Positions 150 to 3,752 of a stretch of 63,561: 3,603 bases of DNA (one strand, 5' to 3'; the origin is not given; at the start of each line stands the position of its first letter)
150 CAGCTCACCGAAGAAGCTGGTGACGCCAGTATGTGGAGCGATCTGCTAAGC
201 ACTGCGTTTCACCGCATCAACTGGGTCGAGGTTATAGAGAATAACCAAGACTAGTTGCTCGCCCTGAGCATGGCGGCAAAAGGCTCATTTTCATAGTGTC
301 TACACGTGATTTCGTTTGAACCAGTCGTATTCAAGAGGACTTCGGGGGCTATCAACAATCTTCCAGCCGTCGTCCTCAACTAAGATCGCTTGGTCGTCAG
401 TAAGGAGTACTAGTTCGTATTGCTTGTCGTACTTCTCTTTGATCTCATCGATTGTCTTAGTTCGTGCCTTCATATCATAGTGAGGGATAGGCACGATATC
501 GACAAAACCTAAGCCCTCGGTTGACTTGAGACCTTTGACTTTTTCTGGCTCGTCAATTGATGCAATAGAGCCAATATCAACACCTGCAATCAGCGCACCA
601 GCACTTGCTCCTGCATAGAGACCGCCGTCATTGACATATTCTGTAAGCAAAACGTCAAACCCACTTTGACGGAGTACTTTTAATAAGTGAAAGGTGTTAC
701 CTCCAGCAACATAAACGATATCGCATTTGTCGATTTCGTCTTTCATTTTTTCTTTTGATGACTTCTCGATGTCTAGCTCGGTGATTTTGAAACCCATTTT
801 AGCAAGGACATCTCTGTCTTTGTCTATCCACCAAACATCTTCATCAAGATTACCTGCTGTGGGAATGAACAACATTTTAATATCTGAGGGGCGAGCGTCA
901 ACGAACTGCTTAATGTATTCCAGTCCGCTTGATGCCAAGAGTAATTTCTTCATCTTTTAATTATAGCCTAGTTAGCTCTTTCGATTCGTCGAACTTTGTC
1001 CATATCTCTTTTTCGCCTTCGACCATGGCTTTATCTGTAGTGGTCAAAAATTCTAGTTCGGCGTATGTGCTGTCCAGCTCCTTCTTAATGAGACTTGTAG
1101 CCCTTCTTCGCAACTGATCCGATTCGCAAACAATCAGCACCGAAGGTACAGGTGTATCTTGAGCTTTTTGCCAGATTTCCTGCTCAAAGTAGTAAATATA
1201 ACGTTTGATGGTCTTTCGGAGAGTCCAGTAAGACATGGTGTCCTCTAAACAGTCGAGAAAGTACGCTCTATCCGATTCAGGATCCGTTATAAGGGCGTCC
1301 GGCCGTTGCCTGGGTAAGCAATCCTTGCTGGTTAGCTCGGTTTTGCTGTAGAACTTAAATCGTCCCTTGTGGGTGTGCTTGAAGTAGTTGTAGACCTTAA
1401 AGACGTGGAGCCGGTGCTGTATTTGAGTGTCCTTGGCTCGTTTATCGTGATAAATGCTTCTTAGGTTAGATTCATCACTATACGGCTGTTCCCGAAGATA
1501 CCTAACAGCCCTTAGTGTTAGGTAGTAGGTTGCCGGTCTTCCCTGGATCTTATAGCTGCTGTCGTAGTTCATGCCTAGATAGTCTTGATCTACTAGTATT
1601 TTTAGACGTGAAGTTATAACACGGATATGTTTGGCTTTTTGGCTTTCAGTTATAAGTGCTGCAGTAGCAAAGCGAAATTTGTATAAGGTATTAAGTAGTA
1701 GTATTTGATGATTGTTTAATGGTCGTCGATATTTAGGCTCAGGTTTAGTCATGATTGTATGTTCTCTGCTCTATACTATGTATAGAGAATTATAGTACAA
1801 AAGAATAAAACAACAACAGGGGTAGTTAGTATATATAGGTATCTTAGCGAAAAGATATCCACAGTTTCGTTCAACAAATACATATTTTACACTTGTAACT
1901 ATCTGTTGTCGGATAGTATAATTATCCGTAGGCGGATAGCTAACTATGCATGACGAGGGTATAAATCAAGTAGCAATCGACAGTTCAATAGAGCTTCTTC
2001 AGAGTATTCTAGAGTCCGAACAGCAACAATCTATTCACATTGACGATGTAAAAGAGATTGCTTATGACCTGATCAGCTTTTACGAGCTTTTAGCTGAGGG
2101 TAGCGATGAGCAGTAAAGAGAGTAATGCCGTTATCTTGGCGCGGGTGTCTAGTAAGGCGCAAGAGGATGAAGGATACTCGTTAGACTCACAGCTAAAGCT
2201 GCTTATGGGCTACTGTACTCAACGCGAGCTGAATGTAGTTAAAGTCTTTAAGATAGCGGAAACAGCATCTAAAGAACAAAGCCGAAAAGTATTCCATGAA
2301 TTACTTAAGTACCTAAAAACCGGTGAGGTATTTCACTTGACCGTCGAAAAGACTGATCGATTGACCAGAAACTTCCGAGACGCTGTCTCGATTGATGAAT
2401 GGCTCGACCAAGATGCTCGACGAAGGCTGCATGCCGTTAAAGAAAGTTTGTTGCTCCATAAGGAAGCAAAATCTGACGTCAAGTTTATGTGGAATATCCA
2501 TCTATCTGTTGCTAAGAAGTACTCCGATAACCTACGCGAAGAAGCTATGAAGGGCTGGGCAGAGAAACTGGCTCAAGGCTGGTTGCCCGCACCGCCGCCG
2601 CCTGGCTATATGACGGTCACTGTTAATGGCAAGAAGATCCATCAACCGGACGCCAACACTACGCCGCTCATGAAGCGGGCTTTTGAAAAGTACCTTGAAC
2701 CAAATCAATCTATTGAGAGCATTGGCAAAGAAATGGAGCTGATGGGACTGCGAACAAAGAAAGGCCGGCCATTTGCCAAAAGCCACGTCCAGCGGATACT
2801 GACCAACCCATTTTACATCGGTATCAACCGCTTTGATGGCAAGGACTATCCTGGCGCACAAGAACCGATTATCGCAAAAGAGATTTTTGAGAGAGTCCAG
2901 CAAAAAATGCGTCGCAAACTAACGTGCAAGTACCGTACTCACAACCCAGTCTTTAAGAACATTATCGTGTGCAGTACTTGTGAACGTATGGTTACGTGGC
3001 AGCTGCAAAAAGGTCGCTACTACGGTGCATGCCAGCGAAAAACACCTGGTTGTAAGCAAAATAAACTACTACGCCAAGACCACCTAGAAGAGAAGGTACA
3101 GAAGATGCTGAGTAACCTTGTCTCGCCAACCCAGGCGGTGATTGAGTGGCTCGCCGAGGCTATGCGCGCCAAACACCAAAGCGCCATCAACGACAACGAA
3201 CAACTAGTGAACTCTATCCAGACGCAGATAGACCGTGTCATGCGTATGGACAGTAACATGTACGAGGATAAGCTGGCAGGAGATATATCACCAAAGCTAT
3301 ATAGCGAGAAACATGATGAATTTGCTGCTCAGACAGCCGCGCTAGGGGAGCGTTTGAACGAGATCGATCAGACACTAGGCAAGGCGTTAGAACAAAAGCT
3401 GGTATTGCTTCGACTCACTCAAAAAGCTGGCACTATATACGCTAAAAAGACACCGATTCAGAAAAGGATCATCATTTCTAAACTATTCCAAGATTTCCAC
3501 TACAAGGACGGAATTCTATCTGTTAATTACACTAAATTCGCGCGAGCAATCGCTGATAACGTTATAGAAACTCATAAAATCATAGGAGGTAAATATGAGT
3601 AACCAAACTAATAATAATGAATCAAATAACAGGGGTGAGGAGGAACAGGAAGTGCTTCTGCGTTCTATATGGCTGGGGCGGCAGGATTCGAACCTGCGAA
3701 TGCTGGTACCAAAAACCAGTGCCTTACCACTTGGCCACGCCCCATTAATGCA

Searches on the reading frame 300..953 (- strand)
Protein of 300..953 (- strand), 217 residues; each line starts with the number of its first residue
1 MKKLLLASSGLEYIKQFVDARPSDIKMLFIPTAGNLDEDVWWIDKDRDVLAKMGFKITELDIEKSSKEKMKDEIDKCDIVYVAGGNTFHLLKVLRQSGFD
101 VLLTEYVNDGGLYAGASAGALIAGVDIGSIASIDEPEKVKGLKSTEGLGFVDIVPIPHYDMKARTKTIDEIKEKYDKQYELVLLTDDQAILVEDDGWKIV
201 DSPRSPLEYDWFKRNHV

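Call 10: search_protein_families(library=pfam, proteins=[window:300-953:-], max_evalue=0.01)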
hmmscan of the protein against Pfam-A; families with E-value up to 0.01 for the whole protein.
window:300-953:- (217 aa): 3 families
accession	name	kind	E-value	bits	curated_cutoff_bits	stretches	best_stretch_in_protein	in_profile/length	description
PF03575.23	Peptidase_S51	-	5e-44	150.9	23.9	1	11-199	19-205/206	Peptidase family S51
PF07685.20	GATase_3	-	0.00085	19.4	27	1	70-154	33-114/196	CobB/CobQ-like glutamine amidotransferase domain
PF09825.15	BPL_N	-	0.0061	15.9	24.2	1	75-123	48-95/283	Biotin-protein ligase, N terminal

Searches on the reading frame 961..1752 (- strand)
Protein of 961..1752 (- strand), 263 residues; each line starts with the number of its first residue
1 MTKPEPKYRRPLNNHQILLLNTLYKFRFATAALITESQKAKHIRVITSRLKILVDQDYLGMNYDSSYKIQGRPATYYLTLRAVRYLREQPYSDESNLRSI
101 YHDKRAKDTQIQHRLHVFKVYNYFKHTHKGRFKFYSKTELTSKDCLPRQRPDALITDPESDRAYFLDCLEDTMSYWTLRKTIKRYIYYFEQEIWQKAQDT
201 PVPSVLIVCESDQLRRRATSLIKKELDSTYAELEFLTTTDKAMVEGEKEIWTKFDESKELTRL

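Call 10: search_protein_families(library=pfam, proteins=[window:961-1752:-], max_evalue=0.01)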
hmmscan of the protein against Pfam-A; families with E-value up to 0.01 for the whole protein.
window:961-1752:- (263 aa): 1 family
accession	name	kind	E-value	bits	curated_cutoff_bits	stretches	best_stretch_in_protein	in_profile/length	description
PF13814.12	Replic_Relax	-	7.6e-10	39.6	25.3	1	20-198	1-185/191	Replication-relaxation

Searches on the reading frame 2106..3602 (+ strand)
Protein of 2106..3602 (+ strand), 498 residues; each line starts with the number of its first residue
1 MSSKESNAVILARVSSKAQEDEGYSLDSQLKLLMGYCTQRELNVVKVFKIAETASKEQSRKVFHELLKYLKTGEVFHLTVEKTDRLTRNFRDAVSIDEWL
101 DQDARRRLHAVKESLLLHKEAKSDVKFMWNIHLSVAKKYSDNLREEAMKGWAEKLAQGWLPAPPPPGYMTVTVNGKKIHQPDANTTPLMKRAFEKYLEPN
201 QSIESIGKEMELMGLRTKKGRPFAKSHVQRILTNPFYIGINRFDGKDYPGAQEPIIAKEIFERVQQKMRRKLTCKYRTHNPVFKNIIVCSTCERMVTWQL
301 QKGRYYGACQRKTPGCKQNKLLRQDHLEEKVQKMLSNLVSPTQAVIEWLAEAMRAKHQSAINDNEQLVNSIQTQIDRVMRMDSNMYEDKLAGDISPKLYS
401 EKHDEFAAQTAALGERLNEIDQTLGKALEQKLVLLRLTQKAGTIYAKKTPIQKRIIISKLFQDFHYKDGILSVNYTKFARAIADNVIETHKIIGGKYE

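Call 10: search_protein_families(library=pfam, proteins=[window:2106-3602:+], max_evalue=0.01)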
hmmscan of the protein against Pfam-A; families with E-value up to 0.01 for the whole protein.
window:2106-3602:+ (498 aa): 4 families
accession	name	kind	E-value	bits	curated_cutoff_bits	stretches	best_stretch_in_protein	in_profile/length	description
PF00239.26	Resolvase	-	5.5e-19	69.1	23.3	1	8-158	1-143/145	Resolvase, N terminal domain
PF07508.19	Recombinase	-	2e-18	66.9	21.1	1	185-270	3-101/102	Recombinase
PF13408.12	Zn_ribbon_recom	-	0.0016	19.2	25.3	1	283-335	2-57/58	Recombinase zinc beta ribbon domain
PF00940.24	RNA_pol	-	0.0027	17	22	0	78-145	201-271/448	DNA-dependent RNA polymerase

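Call 12: find_encoding_contigs(protein=window:2106-3602:+, flank=10000, max_places=10)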
Protein window:2106-3602:+ (498 aa): 1 contig read that carries it; 1 place shown.
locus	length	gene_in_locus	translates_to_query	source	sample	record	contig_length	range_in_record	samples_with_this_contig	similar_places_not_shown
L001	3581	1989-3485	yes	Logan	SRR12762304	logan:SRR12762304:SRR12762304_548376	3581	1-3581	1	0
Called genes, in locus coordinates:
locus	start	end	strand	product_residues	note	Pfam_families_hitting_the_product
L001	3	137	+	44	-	?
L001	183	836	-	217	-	PF03575:Peptidase_S51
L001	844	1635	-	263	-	PF13814:Replic_Relax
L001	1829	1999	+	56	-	-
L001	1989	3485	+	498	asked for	PF00239:Resolvase, PF07508:Recombinase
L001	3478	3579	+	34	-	?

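Call 14: find_homologous_proteins(query=window:2106-3602:+, max_evalue=1e-20)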
Query window:2106-3602:+ (498 aa): 1411 proteins with E <= 1e-20 among 8000 candidates; the best 120 are listed.
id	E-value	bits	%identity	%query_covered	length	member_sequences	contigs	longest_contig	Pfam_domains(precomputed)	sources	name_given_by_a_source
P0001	0.0e+0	1123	100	100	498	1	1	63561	PF07508.20,PF00239.27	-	-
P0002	1.4e-287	972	86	100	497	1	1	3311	PF07508.20,PF00239.27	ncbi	-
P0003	1.4e-286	969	85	99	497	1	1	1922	PF07508.20,PF00239.27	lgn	-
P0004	1.1e-285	966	86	99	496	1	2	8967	PF07508.20,PF00239.27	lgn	-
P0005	1.7e-280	949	84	100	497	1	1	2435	PF07508.20,PF00239.27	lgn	-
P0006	2.1e-270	915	81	99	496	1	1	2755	PF07508.20,PF00239.27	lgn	-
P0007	3.3e-261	885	79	99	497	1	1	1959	PF07508.20,PF00239.27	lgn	-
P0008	7.6e-254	861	75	100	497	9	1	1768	PF07508.20,PF00239.27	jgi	-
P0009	9.2e-253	857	76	100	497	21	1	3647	PF07508.20,PF00239.27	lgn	-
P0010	5.6e-249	845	75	99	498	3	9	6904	PF07508.20,PF00239.27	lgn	-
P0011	4.3e-245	832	74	99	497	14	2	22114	PF07508.20,PF00239.27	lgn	-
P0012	6.6e-242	822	73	100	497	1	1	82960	PF07508.20,PF00239.27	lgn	-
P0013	1.2e-239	814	71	100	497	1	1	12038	PF07508.20,PF00239.27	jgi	jgi:site-specific DNA recombinase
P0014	6.1e-236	802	72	99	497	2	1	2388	PF07508.20,PF00239.27,PF13408.13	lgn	-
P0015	6.9e-233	792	71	99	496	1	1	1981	PF07508.20,PF00239.27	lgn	-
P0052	3.3e-213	727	64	98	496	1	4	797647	PF07508.20,PF00239.27,PF13408.13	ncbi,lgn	ncbi:MAG: recombinase family protein [Candidatus Saccharibacteria bacterium]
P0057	9.8e-212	722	65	99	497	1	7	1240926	PF07508.20,PF00239.27,PF13408.13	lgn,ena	-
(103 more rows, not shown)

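Call 15: find_encoding_contigs(protein=P0004, flank=8000, max_places=4)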
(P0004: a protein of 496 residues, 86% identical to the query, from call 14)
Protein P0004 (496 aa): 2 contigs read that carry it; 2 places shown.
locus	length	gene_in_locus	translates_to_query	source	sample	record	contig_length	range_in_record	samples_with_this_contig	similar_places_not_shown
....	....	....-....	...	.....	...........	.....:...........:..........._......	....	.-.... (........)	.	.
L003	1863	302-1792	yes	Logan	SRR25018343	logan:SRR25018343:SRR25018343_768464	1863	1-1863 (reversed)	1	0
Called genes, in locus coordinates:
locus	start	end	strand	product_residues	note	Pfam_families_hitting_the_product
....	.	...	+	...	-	?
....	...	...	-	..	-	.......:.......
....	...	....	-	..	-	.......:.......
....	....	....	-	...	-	-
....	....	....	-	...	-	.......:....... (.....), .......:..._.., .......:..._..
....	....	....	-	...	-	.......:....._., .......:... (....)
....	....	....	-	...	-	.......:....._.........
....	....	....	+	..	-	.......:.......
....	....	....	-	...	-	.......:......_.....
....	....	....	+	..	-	-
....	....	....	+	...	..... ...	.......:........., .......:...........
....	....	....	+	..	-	?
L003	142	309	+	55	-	-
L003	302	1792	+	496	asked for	PF00239:Resolvase, PF07508:Recombinase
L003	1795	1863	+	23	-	?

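Call 16: find_encoding_contigs(protein=P0012, flank=8000, max_places=4)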
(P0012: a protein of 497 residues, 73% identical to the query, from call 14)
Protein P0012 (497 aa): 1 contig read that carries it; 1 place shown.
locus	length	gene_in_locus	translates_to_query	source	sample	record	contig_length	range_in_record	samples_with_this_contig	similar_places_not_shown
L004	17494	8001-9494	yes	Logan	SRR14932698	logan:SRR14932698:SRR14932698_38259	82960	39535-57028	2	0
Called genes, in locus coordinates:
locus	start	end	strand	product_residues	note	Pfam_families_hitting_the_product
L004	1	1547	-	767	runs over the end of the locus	-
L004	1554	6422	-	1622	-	PF13156:Mrr_cat_2, PF00270:DEAD (weak), PF04851:ResIII, PF00271:Helicase_C, PF22240:ISP_coupler, PF07669:Eco57I (weak), PF18135:Type_ISP_C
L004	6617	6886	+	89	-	PF23907:DUF7249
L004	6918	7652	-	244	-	PF13814:Replic_Relax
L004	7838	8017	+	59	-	-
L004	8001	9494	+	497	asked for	PF00239:Resolvase, PF07508:Recombinase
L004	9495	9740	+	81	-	-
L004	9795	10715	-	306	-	-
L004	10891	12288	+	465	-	PF09362:DUF1996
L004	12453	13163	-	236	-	PF12697:Abhydrolase_6 (weak), PF00561:Abhydrolase_1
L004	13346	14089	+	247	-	PF13367:PrsW-protease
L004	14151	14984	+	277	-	PF00487:FA_desaturase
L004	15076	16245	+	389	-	PF00188:CAP (weak)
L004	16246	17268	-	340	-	PF02547:Queuosine_synth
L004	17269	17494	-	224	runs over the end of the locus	PF01746:tRNA_m1G_MT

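Call 17: find_encoding_contigs(protein=P0011, flank=8000, max_places=4)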
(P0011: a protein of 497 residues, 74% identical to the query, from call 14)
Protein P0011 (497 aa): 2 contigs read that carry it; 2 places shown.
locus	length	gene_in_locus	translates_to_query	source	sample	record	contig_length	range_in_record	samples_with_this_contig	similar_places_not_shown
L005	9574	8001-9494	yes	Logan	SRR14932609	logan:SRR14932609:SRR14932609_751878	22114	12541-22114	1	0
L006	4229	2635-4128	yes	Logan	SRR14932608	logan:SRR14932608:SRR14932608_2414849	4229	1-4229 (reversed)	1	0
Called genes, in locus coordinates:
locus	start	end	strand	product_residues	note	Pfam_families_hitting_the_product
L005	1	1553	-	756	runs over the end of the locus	PF13166:AAA_13, PF13304:AAA_21 (faint), PF02463:SMC_N (weak)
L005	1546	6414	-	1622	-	PF13156:Mrr_cat_2, PF00270:DEAD (weak), PF04851:ResIII, PF00271:Helicase_C, PF22240:ISP_coupler, PF07669:Eco57I (weak), PF18135:Type_ISP_C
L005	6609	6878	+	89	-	PF23907:DUF7249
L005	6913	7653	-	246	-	PF13814:Replic_Relax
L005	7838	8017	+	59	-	-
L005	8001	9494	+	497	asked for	PF00239:Resolvase, PF07508:Recombinase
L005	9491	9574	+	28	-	?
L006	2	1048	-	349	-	?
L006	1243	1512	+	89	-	PF23907:DUF7249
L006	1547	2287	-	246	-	PF13814:Replic_Relax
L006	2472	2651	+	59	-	-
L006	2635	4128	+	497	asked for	PF00239:Resolvase, PF07508:Recombinase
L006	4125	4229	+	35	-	?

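Call 48: find_encoding_contigs(protein=P0057, flank=10000, max_places=3)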
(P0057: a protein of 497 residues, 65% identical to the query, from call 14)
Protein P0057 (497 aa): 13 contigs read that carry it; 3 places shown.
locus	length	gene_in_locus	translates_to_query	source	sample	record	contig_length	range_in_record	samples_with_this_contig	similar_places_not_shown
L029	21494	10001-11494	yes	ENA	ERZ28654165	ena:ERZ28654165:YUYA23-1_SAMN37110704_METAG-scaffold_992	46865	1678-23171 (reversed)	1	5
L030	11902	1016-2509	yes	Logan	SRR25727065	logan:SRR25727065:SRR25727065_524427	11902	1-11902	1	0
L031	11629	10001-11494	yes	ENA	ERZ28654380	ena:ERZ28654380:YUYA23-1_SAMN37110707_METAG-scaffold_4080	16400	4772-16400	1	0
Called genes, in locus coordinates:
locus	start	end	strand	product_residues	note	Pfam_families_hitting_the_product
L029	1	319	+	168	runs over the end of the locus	-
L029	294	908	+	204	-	PF26593:TraC-like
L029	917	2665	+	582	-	PF01935:DUF87, PF12846:AAA_10, PF19044:P-loop_TraG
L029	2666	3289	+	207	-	PF01551:Peptidase_M23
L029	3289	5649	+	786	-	PF26449:DUF8128 (weak), PF01935:DUF87 (faint), PF10412:TrwB_AAD_bind (faint), PF12696:TraG-D_C (faint)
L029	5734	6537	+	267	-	-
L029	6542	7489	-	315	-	-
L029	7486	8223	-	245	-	-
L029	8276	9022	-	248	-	PF13814:Replic_Relax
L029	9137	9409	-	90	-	-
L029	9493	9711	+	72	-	PF13744:HTH_37 (weak), PF24250:HVO_2718 (faint), PF12844:HTH_19, PF13560:HTH_31, PF01381:HTH_3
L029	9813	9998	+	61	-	-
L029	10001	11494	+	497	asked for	PF00239:Resolvase, PF07508:Recombinase, PF13408:Zn_ribbon_recom (weak)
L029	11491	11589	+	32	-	-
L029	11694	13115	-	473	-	-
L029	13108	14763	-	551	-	PF00512:HisKA, PF13581:HATPase_c_2 (weak), PF02518:HATPase_c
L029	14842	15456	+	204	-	PF06414:Zeta_toxin (faint), PF13671:AAA_33 (weak)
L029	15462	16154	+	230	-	PF01863:YgjP-like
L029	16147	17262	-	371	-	PF00535:Glycos_transf_2, PF10111:Glyco_tranf_2_2 (weak), PF13641:Glyco_tranf_2_3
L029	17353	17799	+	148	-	PF00584:SecE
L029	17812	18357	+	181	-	PF02357:NusG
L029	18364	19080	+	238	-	-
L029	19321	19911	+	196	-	-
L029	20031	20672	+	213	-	-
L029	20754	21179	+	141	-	PF03946:Ribosomal_L11_N, PF00298:Ribosomal_L11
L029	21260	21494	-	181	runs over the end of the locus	-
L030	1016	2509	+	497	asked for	PF00239:Resolvase, PF07508:Recombinase, PF13408:Zn_ribbon_recom (weak)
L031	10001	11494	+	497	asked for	PF00239:Resolvase, PF07508:Recombinase, PF13408:Zn_ribbon_recom (weak)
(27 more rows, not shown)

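Call 49: find_encoding_contigs(protein=P0052, flank=10000, max_places=3)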
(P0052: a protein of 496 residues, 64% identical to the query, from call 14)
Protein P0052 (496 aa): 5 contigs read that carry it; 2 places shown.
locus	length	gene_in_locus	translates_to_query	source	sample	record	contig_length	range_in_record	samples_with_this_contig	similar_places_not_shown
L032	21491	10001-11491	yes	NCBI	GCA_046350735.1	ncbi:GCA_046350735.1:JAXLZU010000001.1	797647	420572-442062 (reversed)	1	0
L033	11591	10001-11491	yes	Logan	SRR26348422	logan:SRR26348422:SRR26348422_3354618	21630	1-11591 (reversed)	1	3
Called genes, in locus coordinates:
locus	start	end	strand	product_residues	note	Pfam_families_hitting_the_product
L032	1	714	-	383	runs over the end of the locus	PF09903:DUF2130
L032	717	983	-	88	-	-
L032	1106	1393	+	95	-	-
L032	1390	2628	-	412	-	PF00376:MerR, PF13411:MerR_1, PF00145:DNA_methylase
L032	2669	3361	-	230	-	PF09553:RE_Eco47II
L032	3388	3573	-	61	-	-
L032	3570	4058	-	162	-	PF13671:AAA_33 (faint), PF13238:AAA_18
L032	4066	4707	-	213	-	PF13489:Methyltransf_23 (weak), PF13649:Methyltransf_25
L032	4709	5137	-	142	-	-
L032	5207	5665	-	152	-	-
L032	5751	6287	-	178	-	PF00583:Acetyltransf_1, PF13673:Acetyltransf_10 (weak), PF13508:Acetyltransf_7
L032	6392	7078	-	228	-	PF01872:RibD_C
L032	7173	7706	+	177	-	-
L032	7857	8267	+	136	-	PF24585:YunG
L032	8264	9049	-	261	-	PF13814:Replic_Relax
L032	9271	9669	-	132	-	-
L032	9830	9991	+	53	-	-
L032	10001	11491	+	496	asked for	PF00239:Resolvase, PF07508:Recombinase, PF13408:Zn_ribbon_recom (weak)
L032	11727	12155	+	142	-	PF18936:DUF5684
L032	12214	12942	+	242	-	PF07885:Ion_trans_2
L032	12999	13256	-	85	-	PF00076:RRM_1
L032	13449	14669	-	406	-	PF21269:TreT_GT1, PF00534:Glycos_transf_1, PF13692:Glyco_trans_1_4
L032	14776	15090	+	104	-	-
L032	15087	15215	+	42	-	-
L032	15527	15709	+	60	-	-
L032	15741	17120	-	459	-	PF01406:tRNA-synt_1e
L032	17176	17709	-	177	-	PF00929:RNase_T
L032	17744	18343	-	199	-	PF21176:RecR_HhH, PF13662:Toprim_4, PF01751:Toprim, PF21175:RecR_C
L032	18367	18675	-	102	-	PF02575:YbaB_DNA_bd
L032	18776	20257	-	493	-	PF13231:PMT_2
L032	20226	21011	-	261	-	PF00535:Glycos_transf_2, PF10111:Glyco_tranf_2_2 (weak), PF13641:Glyco_tranf_2_3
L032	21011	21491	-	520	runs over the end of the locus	PF13231:PMT_2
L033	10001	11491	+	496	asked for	PF00239:Resolvase, PF07508:Recombinase, PF13408:Zn_ribbon_recom (weak)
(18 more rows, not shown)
